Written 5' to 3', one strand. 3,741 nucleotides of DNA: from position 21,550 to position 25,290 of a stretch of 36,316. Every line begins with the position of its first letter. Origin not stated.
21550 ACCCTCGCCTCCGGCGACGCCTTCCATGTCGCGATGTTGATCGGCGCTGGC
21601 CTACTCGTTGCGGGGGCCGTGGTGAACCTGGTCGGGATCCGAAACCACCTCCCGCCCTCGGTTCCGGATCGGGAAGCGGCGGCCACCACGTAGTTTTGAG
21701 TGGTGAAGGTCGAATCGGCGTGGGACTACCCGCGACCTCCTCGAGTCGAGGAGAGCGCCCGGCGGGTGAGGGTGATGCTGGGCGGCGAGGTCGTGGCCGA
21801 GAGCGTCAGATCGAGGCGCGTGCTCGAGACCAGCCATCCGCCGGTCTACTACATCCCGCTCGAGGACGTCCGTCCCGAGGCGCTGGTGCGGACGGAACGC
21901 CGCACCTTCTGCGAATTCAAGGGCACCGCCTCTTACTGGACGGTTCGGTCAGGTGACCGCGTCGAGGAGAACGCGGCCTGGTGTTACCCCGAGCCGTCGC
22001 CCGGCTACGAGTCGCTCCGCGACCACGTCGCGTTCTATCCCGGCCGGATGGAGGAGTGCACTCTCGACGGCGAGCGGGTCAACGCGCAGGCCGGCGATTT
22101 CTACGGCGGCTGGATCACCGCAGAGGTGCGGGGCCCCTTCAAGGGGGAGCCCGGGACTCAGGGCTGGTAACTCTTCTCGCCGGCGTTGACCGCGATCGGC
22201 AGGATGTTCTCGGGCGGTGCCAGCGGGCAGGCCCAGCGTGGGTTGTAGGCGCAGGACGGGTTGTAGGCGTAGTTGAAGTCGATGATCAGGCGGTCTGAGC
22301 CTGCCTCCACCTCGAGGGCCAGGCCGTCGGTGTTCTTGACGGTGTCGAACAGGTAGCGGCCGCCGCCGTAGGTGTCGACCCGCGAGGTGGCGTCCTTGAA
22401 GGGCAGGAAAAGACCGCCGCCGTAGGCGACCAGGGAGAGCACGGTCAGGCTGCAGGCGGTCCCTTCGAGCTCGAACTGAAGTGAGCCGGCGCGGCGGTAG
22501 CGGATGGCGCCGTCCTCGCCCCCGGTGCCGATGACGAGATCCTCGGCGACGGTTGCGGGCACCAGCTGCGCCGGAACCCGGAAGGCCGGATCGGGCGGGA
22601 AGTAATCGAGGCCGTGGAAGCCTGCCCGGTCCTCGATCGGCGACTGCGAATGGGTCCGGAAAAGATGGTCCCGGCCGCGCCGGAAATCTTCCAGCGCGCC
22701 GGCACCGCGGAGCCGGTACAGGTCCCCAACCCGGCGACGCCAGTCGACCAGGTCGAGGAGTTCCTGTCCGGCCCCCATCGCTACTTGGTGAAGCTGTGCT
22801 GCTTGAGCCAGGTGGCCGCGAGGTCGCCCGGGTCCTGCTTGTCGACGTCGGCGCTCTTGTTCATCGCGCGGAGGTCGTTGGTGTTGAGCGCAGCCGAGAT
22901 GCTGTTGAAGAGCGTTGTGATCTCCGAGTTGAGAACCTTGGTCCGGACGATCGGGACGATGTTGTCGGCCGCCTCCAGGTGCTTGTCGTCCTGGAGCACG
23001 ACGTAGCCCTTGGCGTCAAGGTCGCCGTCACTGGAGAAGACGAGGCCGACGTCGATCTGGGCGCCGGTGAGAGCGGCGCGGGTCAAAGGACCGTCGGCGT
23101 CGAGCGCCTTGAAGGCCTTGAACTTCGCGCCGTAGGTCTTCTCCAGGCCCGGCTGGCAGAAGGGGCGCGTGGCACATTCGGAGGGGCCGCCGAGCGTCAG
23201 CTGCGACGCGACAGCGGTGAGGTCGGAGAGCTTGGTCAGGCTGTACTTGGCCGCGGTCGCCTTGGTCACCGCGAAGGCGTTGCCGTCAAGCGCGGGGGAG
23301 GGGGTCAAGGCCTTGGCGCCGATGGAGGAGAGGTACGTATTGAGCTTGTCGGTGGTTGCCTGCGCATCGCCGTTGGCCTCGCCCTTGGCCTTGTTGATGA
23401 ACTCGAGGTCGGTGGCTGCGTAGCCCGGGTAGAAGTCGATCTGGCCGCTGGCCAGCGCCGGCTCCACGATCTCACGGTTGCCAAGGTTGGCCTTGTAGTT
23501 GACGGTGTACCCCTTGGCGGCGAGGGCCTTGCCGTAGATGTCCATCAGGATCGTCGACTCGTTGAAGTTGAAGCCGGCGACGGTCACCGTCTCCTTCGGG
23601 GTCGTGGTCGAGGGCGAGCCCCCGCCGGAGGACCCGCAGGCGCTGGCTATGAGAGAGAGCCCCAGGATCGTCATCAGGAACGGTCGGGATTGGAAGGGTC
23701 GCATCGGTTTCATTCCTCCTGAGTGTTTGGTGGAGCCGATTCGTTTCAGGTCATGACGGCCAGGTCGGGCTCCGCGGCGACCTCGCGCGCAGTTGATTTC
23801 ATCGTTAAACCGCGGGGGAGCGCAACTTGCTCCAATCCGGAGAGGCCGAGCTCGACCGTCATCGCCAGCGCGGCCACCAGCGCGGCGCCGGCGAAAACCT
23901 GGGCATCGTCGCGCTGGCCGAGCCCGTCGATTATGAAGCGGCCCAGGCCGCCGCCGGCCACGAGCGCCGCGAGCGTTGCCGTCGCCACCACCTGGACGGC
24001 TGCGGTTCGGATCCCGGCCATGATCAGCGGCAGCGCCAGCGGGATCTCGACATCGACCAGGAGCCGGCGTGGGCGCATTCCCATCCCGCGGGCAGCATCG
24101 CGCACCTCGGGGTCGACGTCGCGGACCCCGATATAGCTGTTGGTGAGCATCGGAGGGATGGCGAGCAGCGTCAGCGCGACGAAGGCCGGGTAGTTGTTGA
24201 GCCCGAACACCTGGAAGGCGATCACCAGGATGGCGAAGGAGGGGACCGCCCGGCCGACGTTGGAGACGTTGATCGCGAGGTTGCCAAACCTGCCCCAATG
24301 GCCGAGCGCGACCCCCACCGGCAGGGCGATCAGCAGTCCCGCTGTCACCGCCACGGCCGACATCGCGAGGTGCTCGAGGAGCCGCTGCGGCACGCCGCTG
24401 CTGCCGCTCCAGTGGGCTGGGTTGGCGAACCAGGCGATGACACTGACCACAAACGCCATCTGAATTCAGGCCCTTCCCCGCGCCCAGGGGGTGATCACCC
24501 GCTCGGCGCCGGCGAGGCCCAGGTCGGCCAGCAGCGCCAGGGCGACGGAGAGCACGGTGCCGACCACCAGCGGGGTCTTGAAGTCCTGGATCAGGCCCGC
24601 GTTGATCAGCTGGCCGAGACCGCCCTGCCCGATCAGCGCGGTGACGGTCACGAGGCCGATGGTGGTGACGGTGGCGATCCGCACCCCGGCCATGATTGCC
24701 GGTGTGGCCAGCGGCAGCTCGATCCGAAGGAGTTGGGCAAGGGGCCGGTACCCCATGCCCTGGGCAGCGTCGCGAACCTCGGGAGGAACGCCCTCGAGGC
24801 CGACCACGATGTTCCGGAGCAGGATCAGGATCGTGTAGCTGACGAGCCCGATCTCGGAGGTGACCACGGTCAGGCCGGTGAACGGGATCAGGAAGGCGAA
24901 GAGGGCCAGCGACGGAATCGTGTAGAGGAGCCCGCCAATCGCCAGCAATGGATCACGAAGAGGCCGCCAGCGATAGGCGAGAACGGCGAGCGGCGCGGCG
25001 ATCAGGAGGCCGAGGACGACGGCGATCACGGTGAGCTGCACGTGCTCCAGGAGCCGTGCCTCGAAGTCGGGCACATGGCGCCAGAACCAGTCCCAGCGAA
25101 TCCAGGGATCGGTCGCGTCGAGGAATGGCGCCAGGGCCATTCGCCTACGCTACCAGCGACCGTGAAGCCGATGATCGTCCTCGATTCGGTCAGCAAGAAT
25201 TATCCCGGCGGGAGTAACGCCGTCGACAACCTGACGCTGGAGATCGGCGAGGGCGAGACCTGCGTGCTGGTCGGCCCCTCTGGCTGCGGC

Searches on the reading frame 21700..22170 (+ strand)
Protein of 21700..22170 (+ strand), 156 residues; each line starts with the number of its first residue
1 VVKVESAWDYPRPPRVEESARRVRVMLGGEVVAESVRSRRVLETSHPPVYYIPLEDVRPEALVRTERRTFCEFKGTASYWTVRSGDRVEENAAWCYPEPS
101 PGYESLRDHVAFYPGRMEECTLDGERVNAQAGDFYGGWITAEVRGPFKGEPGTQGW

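Call 16: search_protein_families(library=pfam, proteins=[window:21700-22170:+], max_evalue=0.001)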
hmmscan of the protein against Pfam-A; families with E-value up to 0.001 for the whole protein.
window:21700-22170:+ (156 aa): 1 family
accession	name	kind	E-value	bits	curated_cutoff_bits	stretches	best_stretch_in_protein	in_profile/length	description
PF04248.19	NTP_transf_9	-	4.9e-35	119.7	22.1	1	23-114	1-92/93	Domain of unknown function (DUF427)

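Call 31: search_protein_families(library=padloc, proteins=[window:21700-22170:+], max_evalue=0.01)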
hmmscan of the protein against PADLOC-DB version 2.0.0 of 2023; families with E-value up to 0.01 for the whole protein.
window:21700-22170:+ (156 aa): 0 families

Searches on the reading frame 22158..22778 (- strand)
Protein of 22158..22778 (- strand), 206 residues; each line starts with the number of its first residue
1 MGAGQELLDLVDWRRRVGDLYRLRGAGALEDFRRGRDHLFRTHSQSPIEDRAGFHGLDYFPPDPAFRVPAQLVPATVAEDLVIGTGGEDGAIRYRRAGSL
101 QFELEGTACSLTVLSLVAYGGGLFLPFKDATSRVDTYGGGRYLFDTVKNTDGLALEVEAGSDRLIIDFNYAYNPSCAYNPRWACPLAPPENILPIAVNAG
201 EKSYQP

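Call 16: search_protein_families(library=pfam, proteins=[window:22158-22778:-], max_evalue=0.001)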
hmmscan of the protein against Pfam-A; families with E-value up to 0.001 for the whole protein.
window:22158-22778:- (206 aa): 1 family
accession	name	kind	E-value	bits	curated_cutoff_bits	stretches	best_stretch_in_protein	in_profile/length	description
PF07920.16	DUF1684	-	2.3e-44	151.5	25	1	53-202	2-139/139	Protein of unknown function (DUF1684)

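Call 31: search_protein_families(library=padloc, proteins=[window:22158-22778:-], max_evalue=0.01)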
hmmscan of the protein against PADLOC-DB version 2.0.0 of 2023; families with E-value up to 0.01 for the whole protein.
window:22158-22778:- (206 aa): 0 families

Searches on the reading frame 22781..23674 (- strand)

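Call 58: search_protein_families(library=pfam, proteins=[window:22781-23674:-], max_evalue=0.001)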
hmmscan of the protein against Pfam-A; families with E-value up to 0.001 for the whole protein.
window:22781-23674:- (297 aa): 1 family
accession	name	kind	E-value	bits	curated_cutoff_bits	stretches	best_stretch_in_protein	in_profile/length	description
PF04069.17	OpuAC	-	3.2e-46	158.5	21.2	1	29-292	2-257/257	Substrate binding domain of ABC-type glycine betaine transport system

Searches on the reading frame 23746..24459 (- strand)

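Call 16: search_protein_families(library=pfam, proteins=[window:23746-24459:-], max_evalue=0.001)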
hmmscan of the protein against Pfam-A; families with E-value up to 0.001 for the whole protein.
window:23746-24459:- (237 aa): 1 family
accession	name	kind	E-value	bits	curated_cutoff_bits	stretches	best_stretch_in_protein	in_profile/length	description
PF00528.27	BPD_transp_1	-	1.5e-22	80.6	26.4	1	46-201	2-165/184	Binding-protein-dependent transport system inner membrane component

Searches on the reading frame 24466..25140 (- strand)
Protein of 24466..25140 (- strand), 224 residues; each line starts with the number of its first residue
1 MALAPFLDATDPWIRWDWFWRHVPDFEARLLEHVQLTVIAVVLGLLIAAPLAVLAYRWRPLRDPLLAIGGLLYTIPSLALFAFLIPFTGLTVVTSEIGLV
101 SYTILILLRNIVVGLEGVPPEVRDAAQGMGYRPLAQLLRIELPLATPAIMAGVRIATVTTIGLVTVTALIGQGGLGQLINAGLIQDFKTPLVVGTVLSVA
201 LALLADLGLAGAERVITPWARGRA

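Call 16: search_protein_families(library=pfam, proteins=[window:24466-25140:-], max_evalue=0.001)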
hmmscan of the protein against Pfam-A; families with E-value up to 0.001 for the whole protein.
window:24466-25140:- (224 aa): 1 family
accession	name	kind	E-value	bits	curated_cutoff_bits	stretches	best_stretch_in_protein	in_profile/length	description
PF00528.27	BPD_transp_1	-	3.4e-14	53.4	26.4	1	41-207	2-173/184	Binding-protein-dependent transport system inner membrane component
